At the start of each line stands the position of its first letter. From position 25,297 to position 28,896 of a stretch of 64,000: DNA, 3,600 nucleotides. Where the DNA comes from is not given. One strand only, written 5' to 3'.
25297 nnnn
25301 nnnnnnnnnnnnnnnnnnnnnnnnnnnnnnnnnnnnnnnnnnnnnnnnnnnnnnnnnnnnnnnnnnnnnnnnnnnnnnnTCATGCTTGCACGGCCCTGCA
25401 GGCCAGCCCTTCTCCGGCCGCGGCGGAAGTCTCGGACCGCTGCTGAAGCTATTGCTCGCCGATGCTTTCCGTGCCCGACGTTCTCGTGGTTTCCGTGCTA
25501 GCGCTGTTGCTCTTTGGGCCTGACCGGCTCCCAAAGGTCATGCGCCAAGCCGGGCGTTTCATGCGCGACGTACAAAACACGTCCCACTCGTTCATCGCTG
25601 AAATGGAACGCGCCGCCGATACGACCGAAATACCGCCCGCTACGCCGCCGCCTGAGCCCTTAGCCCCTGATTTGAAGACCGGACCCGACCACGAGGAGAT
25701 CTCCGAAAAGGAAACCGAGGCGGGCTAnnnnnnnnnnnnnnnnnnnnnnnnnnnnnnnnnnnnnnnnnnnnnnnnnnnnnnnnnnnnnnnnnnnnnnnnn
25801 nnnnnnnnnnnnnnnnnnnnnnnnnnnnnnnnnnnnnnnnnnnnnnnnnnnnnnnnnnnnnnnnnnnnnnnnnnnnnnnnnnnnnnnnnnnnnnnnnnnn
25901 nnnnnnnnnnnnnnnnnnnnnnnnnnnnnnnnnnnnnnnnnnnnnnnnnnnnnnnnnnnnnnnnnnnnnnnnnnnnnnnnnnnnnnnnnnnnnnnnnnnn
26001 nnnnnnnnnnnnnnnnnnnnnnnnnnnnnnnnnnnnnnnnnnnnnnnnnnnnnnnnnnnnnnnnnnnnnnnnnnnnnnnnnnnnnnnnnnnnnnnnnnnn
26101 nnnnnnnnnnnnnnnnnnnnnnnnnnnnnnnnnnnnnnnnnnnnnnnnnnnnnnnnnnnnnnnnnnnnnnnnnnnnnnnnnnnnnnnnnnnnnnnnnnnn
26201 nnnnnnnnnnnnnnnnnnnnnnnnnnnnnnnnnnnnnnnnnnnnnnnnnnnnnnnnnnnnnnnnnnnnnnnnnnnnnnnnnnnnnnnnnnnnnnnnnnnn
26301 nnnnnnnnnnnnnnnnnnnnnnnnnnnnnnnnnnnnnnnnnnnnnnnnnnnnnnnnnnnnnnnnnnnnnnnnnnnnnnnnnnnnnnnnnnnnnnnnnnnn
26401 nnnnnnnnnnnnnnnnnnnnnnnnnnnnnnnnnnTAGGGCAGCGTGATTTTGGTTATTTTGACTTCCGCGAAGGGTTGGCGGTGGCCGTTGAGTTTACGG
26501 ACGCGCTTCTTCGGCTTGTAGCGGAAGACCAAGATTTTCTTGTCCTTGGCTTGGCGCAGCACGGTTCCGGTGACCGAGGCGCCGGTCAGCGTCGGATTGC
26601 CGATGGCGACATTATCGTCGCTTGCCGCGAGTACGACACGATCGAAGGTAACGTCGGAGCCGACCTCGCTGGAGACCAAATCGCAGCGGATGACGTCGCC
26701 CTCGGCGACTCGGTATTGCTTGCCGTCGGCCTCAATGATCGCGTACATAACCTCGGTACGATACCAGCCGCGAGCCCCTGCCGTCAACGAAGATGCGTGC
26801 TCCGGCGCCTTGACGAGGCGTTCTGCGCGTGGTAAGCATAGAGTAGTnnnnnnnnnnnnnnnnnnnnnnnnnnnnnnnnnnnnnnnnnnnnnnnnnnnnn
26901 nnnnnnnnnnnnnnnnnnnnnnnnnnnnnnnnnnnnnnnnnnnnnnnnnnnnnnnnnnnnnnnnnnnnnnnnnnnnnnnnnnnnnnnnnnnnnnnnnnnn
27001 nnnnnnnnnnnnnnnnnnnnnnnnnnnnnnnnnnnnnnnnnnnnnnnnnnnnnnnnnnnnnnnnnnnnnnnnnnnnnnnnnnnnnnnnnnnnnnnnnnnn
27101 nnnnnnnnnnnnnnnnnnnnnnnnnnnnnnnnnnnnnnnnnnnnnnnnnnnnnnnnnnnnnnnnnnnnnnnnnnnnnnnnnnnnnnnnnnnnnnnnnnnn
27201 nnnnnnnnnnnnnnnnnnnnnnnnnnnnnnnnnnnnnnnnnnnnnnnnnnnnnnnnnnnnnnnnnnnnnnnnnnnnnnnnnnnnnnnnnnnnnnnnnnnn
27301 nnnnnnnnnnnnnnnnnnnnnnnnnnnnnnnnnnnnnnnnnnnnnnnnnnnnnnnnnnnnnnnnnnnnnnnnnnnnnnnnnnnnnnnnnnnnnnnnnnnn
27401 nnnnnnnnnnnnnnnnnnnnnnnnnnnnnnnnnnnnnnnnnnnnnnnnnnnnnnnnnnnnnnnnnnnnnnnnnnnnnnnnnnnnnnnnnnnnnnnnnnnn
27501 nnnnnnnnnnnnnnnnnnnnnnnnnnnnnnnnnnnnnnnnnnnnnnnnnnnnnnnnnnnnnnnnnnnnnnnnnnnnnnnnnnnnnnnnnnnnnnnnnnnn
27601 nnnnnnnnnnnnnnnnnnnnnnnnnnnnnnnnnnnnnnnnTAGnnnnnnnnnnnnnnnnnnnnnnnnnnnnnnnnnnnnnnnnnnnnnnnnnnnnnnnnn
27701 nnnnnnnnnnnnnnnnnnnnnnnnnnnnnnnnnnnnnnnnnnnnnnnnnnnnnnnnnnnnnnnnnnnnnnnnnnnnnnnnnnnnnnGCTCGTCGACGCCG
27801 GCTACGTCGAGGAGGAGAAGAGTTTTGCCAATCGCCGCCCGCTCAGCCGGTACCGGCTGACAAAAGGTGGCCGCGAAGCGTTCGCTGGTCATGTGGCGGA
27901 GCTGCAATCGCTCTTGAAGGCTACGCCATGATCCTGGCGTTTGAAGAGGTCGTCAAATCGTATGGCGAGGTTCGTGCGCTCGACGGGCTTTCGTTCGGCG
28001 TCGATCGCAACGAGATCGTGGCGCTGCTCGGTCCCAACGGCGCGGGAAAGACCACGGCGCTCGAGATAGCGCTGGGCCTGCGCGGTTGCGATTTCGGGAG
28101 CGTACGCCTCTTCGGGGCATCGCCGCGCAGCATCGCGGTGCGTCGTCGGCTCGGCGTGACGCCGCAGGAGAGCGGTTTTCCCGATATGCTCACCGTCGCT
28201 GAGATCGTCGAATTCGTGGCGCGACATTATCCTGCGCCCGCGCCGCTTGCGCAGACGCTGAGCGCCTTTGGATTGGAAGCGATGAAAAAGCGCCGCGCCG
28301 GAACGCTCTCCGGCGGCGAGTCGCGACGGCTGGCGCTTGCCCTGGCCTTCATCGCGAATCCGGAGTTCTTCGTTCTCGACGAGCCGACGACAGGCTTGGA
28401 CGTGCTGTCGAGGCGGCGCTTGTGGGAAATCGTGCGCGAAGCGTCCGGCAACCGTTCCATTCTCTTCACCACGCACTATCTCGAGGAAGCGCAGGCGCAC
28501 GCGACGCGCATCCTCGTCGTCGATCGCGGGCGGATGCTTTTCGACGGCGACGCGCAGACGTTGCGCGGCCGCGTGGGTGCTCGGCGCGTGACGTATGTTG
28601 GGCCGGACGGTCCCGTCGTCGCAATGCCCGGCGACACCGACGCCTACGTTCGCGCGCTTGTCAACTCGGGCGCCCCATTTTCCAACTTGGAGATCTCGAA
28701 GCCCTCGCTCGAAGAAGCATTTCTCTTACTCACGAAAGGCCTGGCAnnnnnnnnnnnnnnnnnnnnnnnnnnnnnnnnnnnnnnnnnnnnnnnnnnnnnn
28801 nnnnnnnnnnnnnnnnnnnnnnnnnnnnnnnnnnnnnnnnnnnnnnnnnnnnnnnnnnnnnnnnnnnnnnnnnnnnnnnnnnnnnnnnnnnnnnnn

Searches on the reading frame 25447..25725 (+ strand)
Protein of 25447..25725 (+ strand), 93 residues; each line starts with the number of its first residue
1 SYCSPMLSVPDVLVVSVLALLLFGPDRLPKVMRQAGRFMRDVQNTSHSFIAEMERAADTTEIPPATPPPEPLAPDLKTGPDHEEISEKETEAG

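Call 52: search_protein_families(library=ncbifam, proteins=[window:25447-25725:+], max_evalue=0.00001)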
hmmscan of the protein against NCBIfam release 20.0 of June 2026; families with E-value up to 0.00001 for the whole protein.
window:25447-25725:+ (93 aa): 9 families
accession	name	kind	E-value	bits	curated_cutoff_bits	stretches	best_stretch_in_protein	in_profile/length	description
NF011429.0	PRK14857.1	equivalog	2.6e-12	47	77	1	9-63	8-62/91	TatA/E family twin arginine-targeting protein translocase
NF002377.0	PRK01371.1-4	equivalog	4e-11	43.3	96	1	7-47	4-44/119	sec-independent translocase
TIGR01411.1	tatAE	subfamily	1.5e-09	37.3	53.9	1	6-43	1-38/47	twin-arginine translocase TatA/TatE family subunit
TIGR01410.1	tatB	equivalog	2.5e-09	37.5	56.5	1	12-62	8-58/80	Sec-independent protein translocase protein TatB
NF011430.0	PRK14861.1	subfamily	7.6e-09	34.9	62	1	7-59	5-57/61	twin arginine translocase protein A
NF002376.0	PRK01371.1-3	equivalog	1.2e-06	28.9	181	1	11-45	9-43/179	Sec-independent protein translocase protein TatB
NF002374.0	PRK01371.1-1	equivalog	1.5e-06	28.7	162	1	11-49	9-47/152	sec-independent translocase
NF003400.0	PRK04654.1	equivalog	4.5e-06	26.7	211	1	9-61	6-58/214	sec-independent translocase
NF002375.0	PRK01371.1-2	equivalog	5.5e-06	26.7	137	1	11-46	8-46/137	sec-independent translocase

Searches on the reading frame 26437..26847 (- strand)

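Call 53: search_protein_families(library=ncbifam, proteins=[window:26437-26847:-], max_evalue=1e-8)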
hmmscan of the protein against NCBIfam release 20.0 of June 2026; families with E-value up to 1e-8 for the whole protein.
window:26437-26847:- (137 aa): 3 families
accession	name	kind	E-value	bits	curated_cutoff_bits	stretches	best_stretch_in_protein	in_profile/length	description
TIGR00061.1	L21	equivalog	1.8e-31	108.5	43.7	1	35-134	1-100/101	50S ribosomal protein L21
NF008916.0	PRK12278.1-4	equivalog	3.8e-25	89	193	1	34-135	1-102/223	50S ribosomal protein L21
NF008915.0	PRK12278.1-1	equivalog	1.2e-18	67.8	281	1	34-134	1-101/216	50S ribosomal protein L21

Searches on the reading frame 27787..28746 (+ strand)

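Call 53: search_protein_families(library=ncbifam, proteins=[window:27787-28746:+], max_evalue=1e-8)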
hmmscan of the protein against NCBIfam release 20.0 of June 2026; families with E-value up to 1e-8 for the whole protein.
window:27787-28746:+ (320 aa): 159 families (the best 25 are shown)
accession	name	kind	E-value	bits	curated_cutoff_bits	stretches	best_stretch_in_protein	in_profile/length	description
TIGR01188.1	drrA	subfamily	1.6e-51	175.4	312.45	1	57-269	1-221/302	daunorubicin resistance ABC transporter, ATP-binding protein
NF010060.0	PRK13537.1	equivalog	8.7e-44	149.7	521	1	47-274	13-249/314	nodulation factor ABC transporter ATP-binding protein NodI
TIGR03864.1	PQQ_ABC_ATP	hypoth_equivalog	2.2e-41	141.8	302.25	1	50-267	2-227/236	ABC transporter, ATP-binding subunit, PQQ-dependent alcohol dehydrogenase system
NF033858.1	ABC2_perm_RbbA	equivalog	1.1e-38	132.8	1050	1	51-267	3-232/909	ribosome-associated ATPase/putative transporter RbbA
NF010059.0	PRK13536.1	equivalog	8.1e-38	130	549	1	48-259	42-261/342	nodulation factor ABC transporter ATP-binding protein NodI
TIGR03522.1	GldA_ABC_ATP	equivalog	1e-35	123.7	402.6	1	48-260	1-220/301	gliding motility-associated ABC transporter ATP-binding subunit GldA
TIGR01288.1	nodI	equivalog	1.8e-35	122.4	424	1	50-259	5-222/303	nodulation factor ABC transporter ATP-binding protein NodI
TIGR04406.1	LPS_export_lptB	equivalog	5.7e-35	120.7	240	1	50-272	2-234/239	LPS export ABC transporter ATP-binding protein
TIGR03410.1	urea_trans_UrtE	equivalog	6.6e-30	104.3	285.8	1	51-259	2-219/230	urea ABC transporter ATP-binding subunit UrtE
NF010068.0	PRK13548.1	equivalog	5.6e-29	101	261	1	48-257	4-228/261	heme ABC transporter ATP-binding protein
TIGR01257.1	rim_protein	equivalog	1e-28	98.9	4012.85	1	58-261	940-1149/2272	rim ABC transporter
TIGR03265.1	PhnT2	equivalog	3.3e-28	98.9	457.7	1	49-251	4-214/353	putative 2-aminoethylphosphonate ABC transporter ATP-binding protein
TIGR00968.1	3a0106s01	subfamily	9.9e-28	97.2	342.75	1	52-258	3-217/237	sulfate ABC transporter ATP-binding protein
NF000106.1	40850658_otr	exception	2.1e-27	96.2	750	1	53-268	17-240/351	oxytetracycline efflux ABC transporter Otr(C) ATP-binding subunit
TIGR04521.1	ECF_ATPase_2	equivalog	3.5e-27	95.2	330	1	61-258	17-231/279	energy-coupling factor transporter ATPase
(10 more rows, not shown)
